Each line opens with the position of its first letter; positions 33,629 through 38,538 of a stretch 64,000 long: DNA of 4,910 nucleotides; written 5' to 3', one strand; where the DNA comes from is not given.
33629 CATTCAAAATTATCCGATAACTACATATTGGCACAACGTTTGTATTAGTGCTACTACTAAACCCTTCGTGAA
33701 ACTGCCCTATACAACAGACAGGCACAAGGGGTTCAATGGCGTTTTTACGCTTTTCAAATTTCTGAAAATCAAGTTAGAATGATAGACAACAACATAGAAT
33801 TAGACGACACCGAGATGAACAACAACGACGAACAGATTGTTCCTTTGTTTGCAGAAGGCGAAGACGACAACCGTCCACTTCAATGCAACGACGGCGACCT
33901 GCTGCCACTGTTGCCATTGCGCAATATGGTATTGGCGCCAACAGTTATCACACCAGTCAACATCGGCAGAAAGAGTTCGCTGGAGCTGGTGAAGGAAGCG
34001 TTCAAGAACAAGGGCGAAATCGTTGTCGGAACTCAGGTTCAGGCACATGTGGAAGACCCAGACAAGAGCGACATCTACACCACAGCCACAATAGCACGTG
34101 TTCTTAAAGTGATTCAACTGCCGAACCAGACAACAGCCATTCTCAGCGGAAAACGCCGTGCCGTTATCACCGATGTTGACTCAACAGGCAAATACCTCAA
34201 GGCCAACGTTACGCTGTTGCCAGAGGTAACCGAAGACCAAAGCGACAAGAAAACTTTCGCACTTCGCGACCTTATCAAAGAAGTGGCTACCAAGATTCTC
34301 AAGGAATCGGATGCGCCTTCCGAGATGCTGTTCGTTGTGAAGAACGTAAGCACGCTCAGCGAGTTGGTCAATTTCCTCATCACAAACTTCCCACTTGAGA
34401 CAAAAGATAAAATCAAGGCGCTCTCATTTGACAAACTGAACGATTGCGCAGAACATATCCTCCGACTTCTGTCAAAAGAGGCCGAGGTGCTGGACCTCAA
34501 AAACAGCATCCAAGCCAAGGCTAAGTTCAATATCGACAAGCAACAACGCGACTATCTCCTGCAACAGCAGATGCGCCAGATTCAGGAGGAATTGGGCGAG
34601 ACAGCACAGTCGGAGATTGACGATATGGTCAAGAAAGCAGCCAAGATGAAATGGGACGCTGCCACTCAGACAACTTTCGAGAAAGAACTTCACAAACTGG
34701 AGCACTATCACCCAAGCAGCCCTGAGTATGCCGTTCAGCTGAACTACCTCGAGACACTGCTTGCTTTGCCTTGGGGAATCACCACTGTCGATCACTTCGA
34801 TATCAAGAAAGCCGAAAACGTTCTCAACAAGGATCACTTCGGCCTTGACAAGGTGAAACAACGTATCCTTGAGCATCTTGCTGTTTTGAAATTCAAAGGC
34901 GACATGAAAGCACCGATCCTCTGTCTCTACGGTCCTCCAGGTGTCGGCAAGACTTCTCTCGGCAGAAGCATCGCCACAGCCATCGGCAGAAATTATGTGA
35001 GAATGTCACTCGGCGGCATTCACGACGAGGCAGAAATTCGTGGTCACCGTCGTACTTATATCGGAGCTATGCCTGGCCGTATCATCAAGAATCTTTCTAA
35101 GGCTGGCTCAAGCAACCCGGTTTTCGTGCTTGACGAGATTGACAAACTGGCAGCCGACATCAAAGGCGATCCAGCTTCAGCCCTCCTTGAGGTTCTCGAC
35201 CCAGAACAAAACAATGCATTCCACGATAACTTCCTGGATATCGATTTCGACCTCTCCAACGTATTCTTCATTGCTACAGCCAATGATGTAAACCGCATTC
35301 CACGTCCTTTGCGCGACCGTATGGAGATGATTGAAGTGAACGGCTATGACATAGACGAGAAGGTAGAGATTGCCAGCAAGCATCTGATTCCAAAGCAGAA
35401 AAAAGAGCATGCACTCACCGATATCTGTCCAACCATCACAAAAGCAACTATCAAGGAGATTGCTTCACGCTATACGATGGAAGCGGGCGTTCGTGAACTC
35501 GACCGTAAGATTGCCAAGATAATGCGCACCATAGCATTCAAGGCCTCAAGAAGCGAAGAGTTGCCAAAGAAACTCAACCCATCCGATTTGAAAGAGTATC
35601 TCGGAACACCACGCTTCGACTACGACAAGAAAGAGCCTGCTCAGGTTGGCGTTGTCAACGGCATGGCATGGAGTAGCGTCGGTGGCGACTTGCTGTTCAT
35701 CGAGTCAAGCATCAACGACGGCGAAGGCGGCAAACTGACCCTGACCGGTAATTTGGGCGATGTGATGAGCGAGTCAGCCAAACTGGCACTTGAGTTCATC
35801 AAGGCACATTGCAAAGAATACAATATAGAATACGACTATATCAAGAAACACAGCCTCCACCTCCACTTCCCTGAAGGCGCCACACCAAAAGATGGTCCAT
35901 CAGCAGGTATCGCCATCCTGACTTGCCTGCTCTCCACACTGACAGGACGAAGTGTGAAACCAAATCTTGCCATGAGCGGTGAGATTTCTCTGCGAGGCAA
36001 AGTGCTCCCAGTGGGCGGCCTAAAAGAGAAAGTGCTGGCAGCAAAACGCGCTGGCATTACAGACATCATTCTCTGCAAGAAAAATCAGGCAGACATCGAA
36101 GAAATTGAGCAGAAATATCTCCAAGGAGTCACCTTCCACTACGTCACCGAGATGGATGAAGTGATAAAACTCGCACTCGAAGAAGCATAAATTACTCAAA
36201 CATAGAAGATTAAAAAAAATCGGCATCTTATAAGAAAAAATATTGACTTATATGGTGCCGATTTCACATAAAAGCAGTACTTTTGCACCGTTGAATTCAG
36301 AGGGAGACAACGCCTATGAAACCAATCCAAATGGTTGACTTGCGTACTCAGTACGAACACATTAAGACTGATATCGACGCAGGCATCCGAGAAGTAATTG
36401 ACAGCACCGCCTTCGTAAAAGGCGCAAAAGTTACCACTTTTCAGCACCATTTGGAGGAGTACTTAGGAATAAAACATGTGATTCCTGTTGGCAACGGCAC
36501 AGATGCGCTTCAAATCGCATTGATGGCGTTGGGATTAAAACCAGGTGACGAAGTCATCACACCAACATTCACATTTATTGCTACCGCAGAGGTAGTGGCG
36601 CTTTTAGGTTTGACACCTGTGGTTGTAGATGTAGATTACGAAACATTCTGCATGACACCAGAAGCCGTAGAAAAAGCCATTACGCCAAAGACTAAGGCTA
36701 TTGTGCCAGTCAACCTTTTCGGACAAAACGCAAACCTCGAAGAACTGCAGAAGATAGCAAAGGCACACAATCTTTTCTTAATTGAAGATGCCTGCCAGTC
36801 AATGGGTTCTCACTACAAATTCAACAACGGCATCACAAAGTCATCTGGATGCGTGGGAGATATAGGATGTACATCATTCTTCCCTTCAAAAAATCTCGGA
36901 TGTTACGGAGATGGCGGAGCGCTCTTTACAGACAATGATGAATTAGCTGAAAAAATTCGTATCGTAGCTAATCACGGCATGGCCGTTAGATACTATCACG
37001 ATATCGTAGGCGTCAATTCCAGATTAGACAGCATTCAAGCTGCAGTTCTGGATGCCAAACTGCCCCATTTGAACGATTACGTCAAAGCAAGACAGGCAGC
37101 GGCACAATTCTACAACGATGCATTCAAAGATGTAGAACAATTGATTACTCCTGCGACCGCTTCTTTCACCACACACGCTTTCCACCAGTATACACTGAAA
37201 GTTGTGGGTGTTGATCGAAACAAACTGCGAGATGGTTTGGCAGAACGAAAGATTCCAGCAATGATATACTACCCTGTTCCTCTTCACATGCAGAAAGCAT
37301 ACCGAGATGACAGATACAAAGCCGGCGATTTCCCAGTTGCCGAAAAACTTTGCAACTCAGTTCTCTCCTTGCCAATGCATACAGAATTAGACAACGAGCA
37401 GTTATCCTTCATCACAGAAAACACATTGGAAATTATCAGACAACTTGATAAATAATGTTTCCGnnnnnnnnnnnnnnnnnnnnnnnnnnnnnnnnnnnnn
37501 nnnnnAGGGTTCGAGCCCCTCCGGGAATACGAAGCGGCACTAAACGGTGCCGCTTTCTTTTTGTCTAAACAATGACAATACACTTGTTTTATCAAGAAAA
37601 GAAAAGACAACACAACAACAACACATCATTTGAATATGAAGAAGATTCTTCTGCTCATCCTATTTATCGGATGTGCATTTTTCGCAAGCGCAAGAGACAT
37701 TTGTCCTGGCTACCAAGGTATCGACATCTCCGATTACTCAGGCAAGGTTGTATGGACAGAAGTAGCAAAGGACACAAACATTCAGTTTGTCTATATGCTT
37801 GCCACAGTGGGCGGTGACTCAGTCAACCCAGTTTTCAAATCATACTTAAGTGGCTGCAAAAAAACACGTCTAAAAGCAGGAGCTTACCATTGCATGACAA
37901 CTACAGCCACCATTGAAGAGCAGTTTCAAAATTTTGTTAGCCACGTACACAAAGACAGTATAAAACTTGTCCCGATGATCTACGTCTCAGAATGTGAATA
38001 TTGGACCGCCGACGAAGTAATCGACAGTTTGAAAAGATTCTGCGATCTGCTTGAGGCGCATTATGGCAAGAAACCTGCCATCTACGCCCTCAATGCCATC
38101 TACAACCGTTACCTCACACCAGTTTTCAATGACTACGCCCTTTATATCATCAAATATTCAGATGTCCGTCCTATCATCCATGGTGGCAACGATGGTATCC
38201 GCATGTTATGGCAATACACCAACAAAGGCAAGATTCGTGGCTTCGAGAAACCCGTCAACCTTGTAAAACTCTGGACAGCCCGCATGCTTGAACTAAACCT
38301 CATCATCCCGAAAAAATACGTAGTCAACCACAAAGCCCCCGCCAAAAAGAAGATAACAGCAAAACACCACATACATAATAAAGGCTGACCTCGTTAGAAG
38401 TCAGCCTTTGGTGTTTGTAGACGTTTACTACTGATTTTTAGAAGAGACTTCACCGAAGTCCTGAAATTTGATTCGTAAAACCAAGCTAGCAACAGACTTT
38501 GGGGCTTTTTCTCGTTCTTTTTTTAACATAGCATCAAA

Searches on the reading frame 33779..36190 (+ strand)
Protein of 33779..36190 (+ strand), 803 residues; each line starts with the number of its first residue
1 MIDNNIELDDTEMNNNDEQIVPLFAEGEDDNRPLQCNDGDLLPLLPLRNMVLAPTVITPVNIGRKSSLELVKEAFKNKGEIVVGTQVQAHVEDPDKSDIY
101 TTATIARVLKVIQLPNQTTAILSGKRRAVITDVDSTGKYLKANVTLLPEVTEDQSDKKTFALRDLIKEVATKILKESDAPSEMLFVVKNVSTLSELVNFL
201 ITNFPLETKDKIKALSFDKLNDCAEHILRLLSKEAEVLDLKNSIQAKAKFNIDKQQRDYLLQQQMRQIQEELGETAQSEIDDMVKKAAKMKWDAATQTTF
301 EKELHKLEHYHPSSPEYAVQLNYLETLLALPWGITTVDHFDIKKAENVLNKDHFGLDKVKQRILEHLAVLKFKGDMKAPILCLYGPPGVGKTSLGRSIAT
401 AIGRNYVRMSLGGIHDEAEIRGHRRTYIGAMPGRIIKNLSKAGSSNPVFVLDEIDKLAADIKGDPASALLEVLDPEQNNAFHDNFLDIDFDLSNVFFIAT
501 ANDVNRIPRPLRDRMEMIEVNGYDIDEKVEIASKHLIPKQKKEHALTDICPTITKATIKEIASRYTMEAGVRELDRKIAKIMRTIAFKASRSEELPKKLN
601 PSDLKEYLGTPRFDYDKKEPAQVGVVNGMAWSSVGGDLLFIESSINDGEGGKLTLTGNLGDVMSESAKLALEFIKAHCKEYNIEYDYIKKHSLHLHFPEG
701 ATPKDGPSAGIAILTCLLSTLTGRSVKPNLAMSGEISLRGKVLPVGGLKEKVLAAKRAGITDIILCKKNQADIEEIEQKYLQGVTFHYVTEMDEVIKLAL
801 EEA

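Call 18: search_protein_families(library=phrogs, proteins=[window:33779-36190:+], max_evalue=0.001)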
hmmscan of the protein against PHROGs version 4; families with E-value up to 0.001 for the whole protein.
window:33779-36190:+ (803 aa): 10 families
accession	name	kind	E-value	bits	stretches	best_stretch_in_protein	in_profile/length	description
phrog_15585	-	unknown function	1.9e-258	860.9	1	42-802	8-772/793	-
phrog_168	-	DNA, RNA and nucleotide metabolism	6.3e-14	53.4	1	377-536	41-170/314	clamp loader of DNA polymerase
phrog_10401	-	other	3.6e-08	33.6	1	263-550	408-606/667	ATPase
phrog_3757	-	unknown function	8.5e-08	33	1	378-573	126-311/367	-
phrog_249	-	moron, auxiliary metabolic gene and host takeover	1.1e-07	32.6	1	251-461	29-209/380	porphyrin biosynthesis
phrog_11838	-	DNA, RNA and nucleotide metabolism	2.1e-05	24.9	1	373-477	38-130/420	clamp loader of DNA polymerase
phrog_7998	-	unknown function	2.2e-05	24.8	1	377-460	40-133/339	-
phrog_16448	-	other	0.00011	21.7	1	380-549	451-622/680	ATPase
phrog_7485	-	unknown function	0.00054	20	1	382-418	231-266/430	-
phrog_1297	-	other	0.0006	19.9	0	381-529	28-176/356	ATPase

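Call 43: search_protein_families(library=pfam, proteins=[window:33779-36190:+], max_evalue=0.000001)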
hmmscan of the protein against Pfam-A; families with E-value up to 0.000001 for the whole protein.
window:33779-36190:+ (803 aa): 5 families
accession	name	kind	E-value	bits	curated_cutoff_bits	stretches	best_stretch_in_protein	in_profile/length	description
PF05362.19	Lon_C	-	1.4e-78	263.6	21.1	1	600-801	3-204/205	Lon protease (S16) C-terminal proteolytic domain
PF02190.22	LON_substr_bdg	-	1.2e-28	100.9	28.7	1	42-233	2-200/200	ATP-dependent protease La (LON) substrate-binding domain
PF00004.35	AAA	-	2.8e-26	93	21.2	1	381-519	1-127/131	ATPase family associated with various cellular activities (AAA)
PF22667.2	Lon_lid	-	1.9e-15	56.7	27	1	542-593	1-52/57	Lon protease AAA+ ATPase lid domain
PF07728.20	AAA_5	-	6.4e-10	39.6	22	1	381-515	2-139/139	AAA domain (dynein-related subfamily)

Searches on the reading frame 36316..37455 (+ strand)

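Call 18: search_protein_families(library=phrogs, proteins=[window:36316-37455:+], max_evalue=0.001)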
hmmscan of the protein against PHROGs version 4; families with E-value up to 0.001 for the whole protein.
window:36316-37455:+ (379 aa): 1 family
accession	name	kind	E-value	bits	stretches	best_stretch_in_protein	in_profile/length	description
phrog_3139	-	other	1e-44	154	1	18-278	18-288/387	aminotransferase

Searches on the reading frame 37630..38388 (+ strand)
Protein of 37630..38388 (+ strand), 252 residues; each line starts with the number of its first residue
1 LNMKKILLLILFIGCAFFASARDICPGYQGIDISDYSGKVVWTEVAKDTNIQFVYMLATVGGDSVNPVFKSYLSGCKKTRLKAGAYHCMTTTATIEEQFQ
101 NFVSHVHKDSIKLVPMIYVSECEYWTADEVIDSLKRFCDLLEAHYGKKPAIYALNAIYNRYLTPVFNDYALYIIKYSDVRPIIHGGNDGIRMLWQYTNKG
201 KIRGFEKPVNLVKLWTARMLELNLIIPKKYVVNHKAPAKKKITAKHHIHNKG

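Call 18: search_protein_families(library=phrogs, proteins=[window:37630-38388:+], max_evalue=0.001)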
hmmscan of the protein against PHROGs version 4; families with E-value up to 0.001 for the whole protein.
window:37630-38388:+ (252 aa): 4 families
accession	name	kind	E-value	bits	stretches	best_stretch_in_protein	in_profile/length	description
phrog_291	-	lysis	7.2e-18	65.6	1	3-205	79-296/509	endolysin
phrog_6219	-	lysis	1.6e-17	65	1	29-210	3-182/326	endolysin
phrog_6745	-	lysis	2.8e-16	60.4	1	29-181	5-159/396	endolysin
phrog_23704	-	unknown function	8.7e-10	40.1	1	108-211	13-113/134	-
